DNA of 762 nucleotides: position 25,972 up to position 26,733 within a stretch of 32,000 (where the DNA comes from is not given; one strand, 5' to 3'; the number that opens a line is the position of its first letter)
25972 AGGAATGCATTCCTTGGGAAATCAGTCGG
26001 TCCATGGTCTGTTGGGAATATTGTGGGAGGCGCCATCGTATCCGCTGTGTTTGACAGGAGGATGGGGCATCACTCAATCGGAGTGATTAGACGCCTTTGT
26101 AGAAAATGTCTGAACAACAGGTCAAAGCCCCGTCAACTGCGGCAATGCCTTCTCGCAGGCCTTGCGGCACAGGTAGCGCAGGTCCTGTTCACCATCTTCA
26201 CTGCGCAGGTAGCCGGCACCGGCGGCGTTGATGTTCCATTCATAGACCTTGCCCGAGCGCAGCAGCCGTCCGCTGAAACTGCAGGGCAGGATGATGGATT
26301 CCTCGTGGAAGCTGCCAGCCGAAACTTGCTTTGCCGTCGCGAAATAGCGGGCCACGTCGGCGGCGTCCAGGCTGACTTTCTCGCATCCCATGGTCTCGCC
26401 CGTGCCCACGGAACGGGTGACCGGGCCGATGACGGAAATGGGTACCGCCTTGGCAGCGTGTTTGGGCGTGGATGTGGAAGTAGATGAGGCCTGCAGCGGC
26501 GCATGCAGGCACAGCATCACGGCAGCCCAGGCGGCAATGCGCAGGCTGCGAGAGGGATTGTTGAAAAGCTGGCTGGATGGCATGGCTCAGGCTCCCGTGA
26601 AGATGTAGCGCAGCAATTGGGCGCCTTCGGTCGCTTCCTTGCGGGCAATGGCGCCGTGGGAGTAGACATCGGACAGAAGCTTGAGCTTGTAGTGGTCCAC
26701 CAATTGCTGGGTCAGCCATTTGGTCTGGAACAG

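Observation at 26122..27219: Signal-peptide-less Amidase_2 peptidoglycan amidase killed by one in-frame TAA, still coupled to a periplasmic partner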

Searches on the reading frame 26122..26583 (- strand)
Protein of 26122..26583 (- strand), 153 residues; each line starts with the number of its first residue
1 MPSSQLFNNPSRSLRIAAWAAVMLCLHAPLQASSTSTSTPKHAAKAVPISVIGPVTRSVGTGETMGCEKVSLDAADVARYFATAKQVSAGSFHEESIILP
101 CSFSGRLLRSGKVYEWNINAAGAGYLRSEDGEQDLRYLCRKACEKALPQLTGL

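Call 5: search_protein_families(library=pfam, max_evalue=1, proteins=[window:26125-26583:-])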
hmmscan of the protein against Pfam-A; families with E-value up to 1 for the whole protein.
seq(153 aa): 0 families

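Call 6: search_protein_families(library=ncbifam, max_evalue=1, proteins=[window:26125-26583:-])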
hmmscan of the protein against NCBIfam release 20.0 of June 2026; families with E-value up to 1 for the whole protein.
seq(153 aa): 2 families
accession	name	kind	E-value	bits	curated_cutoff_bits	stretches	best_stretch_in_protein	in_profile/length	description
NF040979.1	Ve_Ilp_Nterm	equivalog_domain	0.017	13.5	1125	1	11-82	32-103/550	inverse autotransporter adhesin Ilp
NF041206.1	VdcB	exception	0.15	11.7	290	1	65-103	48-87/184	non-oxidative hydroxyarylic acid decarboxylases subunit B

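Call 42: find_homologous_proteins(query=window:26125-26583:-)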
Query seq(153 aa) (153 aa): 19 proteins with E <= 0.001 among 80 candidates.
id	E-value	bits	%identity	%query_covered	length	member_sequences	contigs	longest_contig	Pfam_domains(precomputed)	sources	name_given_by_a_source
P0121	8.3e-92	323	97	100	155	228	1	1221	-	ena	-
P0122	1.7e-88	312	93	100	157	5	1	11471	-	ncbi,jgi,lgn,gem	-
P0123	2.1e-63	231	74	95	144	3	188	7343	-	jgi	jgi:hypothetical protein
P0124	7.0e-60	219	76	86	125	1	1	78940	-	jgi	jgi:hypothetical protein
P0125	2.2e-53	198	97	65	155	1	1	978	-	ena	-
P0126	6.8e-49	184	62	96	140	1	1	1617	-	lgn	-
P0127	8.8e-49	183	67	86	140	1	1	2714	-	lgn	-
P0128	5.8e-48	181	63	88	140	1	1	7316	-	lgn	-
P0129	1.2e-47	180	100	55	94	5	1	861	-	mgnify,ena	mgnify:CR=1 FL=1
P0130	5.9e-44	168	91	57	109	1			-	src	-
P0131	1.4e-40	157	99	50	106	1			-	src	-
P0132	6.0e-36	142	60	69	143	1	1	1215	-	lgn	-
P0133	6.0e-31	126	98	42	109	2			-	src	-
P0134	1.2e-28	118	62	59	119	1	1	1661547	-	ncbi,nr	ncbi:hypothetical protein AVTE2539_03885 [Acidovorax sp. SUPP2539]|nr:hypothetical protein AVTE2539_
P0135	1.2e-28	118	62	61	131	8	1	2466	-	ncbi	-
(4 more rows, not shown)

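Call 44: find_homologous_proteins(query=A5, max_evalue=0.00001)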
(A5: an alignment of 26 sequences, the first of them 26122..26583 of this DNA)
Query A5 (26 sequences) (153 aa, profile of the alignment): 29 proteins with E <= 0.00001 among 1092 candidates.
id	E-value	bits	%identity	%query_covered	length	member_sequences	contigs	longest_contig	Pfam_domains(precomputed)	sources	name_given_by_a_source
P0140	2.5e-29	119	23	42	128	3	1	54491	-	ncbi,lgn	-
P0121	4.3e-29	119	97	100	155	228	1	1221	-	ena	-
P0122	4.4e-28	115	93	100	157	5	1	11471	-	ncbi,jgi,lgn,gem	-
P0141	4.7e-28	115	34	56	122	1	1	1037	-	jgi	jgi:hypothetical protein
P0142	8.3e-28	114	30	53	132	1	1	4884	-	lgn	-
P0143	5.2e-27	112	31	48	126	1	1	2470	-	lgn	-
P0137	8.5e-27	111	61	59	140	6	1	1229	-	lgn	-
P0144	8.6e-27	111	22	44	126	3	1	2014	-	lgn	-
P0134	1.8e-26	110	62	59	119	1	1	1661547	-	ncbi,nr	ncbi:hypothetical protein AVTE2539_03885 [Acidovorax sp. SUPP2539]|nr:hypothetical protein AVTE2539_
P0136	6.9e-26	108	59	61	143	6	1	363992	-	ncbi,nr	ncbi:hypothetical protein AVAK2825_05715 [Acidovorax sp. SUPP2825]|nr:hypothetical protein AVAK2825_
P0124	7.4e-26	108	76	86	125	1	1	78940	-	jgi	jgi:hypothetical protein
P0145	9.4e-26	108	28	48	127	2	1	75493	-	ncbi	ncbi:MAG: hypothetical protein V4660_16650 [Pseudomonadota bacterium]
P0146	1.2e-25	107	23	49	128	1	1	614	-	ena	-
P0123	1.8e-25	107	74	95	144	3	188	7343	-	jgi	jgi:hypothetical protein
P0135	1.1e-24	104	62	61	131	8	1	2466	-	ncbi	-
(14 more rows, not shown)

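Call 54: predict_structure(alignment_id=A6)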
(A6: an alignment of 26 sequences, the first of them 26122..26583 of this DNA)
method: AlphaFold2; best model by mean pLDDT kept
length: 153 residues; sequences in the alignment: 26
mean_pLDDT: 78.8   pTM: 0.65
mean pLDDT of the five models: 78.8, 76.0, 74.2, 73.4, 72.3
residues with pLDDT >= 90: 78; 70-90: 27; 50-70: 19; < 50: 29
segments of 3 or more residues with pLDDT < 50: 1-3, 17-24, 26-40
pLDDT, mean of each block of 10 residues (from residue 1): 52 50 44 45 69 94 86 95 95 92 96 96 95 94 86 64
secondary structure, 60 per line:
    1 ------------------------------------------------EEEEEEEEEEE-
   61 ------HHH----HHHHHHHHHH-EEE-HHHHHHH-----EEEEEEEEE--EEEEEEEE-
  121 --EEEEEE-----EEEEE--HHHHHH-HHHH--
elements in order: E49-59 H74-83 E85-87 H89-95 E101-109 E112-119 E123-128 E134-138 H141-146 H148-151

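Call 58: fold_search(model_id=the predicted structure, library=pdb)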
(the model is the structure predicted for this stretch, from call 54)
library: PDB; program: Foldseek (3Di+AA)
matches with E <= 10: 203; with E <= 0.001: 0
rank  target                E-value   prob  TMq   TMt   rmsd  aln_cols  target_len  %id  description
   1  5ulm_B                4.9e-01  0.08  0.16  0.08  14.0       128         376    8  Structure of the ASK1 central regulatory region (released 2017-03-01)
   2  4chj                  7.0e-01  0.08  0.19  0.23  11.5       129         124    8  Structure of Inner Membrane Complex (IMC) Sub-compartment Protein 3 (ISP3) from Toxoplasma gondii (released 2014-04-09)
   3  4r7r                  8.4e-01  0.20  0.30  0.35   6.2       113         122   16  Crystal Structure of Putative Lipoprotein from Clostridium perfringens (released 2014-09-10)
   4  5ulm_A                8.4e-01  0.06  0.16  0.08  14.4       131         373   10  Structure of the ASK1 central regulatory region (released 2017-03-01)
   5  3jct_4                9.9e-01  0.07  0.16  0.06  14.1        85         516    9  Cryo-em structure of eukaryotic pre-60S ribosomal subunits (released 2016-06-01)
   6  4q0y_A                1.1e+00  0.09  0.22  0.24   9.3       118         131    8  Crystal structure of a thioesterase-like protein (CLOSPO_01618) from Clostridium sporogenes ATCC 15579 at 1.70 A resol (released 2014-06-18)
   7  5xbf_A                1.1e+00  0.08  0.18  0.07  10.8        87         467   14  Crystal Structure of Myo7b C-terminal MyTH4-FERM in complex with USH1C PDZ3 (released 2017-05-17)
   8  1k90_C                1.1e+00  0.06  0.19  0.08  13.6       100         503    9  Crystal structure of the adenylyl cyclase domain of anthrax edema factor (EF) in complex with calmodulin and 3' deoxy- (released 2002-01-23)
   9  6do6_MODEL_1_A        1.2e+00  0.06  0.16  0.18  16.4        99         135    9  NMR solution structure of wild type apo hFABP1 at 308 K (released 2018-12-26)
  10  6oi4_A                1.3e+00  0.11  0.18  0.24  10.1       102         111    7  RPN13 (19-132)-RPN2 (940-952) pY950-Ub complex (released 2019-05-15)
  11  4h8s_A                1.4e+00  0.07  0.16  0.08  10.6        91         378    3  Crystal structure of human APPL2BARPH domain (released 2012-10-17)
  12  5d0q_C                1.4e+00  0.02  0.11  0.07  18.2       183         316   10  BamACDE complex, outer membrane beta-barrel assembly machinery (BAM) complex (released 2016-03-09)
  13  1kzg_A                1.6e+00  0.04  0.14  0.08  12.5       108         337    7  DbsCdc42(Y889F) (released 2002-03-20)
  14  2jhe_C                1.6e+00  0.04  0.13  0.11  17.1       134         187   12  N-terminal domain of TyrR transcription factor (residues 1 - 190) (released 2008-06-24)
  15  8qgy_A                1.7e+00  0.03  0.12  0.04  11.5        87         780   14  Cryo-EM structure of C-terminally truncated Apoptosis signal-regulating kinase 1 (ASK1) (released 2024-04-03)
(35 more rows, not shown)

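Call 68: find_encoding_contigs(protein=P0122, flank=8000, max_places=4)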
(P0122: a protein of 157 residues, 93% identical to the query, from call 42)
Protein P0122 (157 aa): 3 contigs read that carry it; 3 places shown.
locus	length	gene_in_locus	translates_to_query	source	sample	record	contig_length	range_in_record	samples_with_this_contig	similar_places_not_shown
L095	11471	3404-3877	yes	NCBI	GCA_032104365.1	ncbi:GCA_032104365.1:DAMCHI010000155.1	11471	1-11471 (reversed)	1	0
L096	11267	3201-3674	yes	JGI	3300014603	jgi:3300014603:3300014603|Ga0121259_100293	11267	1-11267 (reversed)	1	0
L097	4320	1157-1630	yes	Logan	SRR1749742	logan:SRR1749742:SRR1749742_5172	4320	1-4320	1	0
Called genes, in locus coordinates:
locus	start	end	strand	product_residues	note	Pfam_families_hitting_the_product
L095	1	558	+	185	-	?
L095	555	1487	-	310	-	PF00126:HTH_1, PF03466:LysR_substrate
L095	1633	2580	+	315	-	PF00892:EamA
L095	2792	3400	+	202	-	PF01510:Amidase_2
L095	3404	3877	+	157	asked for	-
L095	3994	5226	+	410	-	PF07719:TPR_2 (faint), PF00515:TPR_1 (faint)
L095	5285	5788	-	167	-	PF03358:FMN_red, PF00258:Flavodoxin_1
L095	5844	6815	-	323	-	PF00126:HTH_1, PF03466:LysR_substrate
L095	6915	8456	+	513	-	PF06609:TRI12, PF07690:MFS_1, PF00083:Sugar_tr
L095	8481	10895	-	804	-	PF07660:STN, PF07715:Plug, PF00593:TonB_dep_Rec_b-barrel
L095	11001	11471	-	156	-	?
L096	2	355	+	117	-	?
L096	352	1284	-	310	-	PF00126:HTH_1, PF03466:LysR_substrate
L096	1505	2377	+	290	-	PF00892:EamA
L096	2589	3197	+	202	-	PF01510:Amidase_2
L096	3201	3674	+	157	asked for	-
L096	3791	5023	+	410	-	PF07719:TPR_2 (faint), PF00515:TPR_1 (faint)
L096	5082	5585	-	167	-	PF03358:FMN_red, PF00258:Flavodoxin_1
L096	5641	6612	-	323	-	PF00126:HTH_1, PF03466:LysR_substrate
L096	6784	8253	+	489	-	PF06609:TRI12, PF07690:MFS_1, PF00083:Sugar_tr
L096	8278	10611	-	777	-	PF07660:STN, PF07715:Plug, PF00593:TonB_dep_Rec_b-barrel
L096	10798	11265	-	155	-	?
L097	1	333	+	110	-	?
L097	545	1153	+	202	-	PF01510:Amidase_2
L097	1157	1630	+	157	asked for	-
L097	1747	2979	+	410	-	PF07719:TPR_2 (faint), PF00515:TPR_1 (faint)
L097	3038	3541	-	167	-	PF03358:FMN_red, PF00258:Flavodoxin_1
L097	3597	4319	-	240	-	?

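Call 71: search_protein_representatives(alignment_id=A6)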
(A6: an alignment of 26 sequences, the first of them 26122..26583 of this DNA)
Query: 26 sequences, 144 profile positions. Proteins with E-value up to 0.001 (for the whole library): 1180; up to 1e-10: 412; up to 1e-30: 6. The best 150 are listed.
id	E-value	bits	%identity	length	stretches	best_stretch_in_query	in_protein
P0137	1.8e-46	173.8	-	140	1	8-144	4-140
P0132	9.1e-46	171.6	-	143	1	1-143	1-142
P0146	4.6e-38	146.6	-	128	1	3-142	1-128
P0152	7.7e-34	132.9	-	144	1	29-143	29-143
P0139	3.7e-33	130.7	-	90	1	56-143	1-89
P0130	6.9e-33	129.8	-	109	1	41-126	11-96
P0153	5.3e-28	113.9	-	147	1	9-138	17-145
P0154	5.4e-27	110.7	-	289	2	39-137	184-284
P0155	1.9e-25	105.7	-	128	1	19-141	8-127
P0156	1.7e-24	102.6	-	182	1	15-141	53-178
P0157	2.0e-24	102.3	-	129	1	13-140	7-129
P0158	2.2e-24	102.2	-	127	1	43-139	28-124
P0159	5.6e-24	100.9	-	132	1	3-139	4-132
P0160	8.6e-24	100.3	-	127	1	32-138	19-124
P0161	1.7e-23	99.3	-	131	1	17-140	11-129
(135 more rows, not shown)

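Call 73: search_protein_families(library=phrogs, max_evalue=0.01, proteins=[window:26122-26583:-])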
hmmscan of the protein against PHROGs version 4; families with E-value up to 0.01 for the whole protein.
window:26122-26583:- (153 aa): 0 families
